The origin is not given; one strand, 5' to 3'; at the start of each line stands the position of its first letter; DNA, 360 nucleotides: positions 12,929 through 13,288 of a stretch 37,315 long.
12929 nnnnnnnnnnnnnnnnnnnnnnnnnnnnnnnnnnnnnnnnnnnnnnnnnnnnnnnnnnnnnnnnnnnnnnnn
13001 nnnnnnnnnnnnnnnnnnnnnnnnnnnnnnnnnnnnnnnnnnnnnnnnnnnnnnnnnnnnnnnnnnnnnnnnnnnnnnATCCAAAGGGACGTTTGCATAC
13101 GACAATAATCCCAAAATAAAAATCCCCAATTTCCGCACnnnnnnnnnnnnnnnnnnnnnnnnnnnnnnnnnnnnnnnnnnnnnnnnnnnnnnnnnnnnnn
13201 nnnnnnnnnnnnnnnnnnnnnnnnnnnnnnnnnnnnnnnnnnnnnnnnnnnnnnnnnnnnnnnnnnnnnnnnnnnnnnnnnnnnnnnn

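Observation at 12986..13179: Dispersed near-identical promoter + leader + mini-ORF cassette in front of every visible member of a divergent Cys-rich gene family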

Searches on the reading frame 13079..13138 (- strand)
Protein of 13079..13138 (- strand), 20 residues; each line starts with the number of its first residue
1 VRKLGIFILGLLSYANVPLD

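Call 37: search_protein_families(library=pfam, proteins=[window:13079-13138:-], max_evalue=10)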
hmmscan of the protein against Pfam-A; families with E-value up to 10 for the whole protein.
seq(20 aa): 0 families

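Call 38: search_protein_families(library=ncbifam, proteins=[window:13079-13138:-], max_evalue=10)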
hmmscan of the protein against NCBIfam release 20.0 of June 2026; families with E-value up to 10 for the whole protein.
seq(20 aa): 1 family
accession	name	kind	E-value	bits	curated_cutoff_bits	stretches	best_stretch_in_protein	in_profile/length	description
NF052249.1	ComI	equivalog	0.00049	19.8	55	1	4-16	13-25/30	competence inhibitor ComI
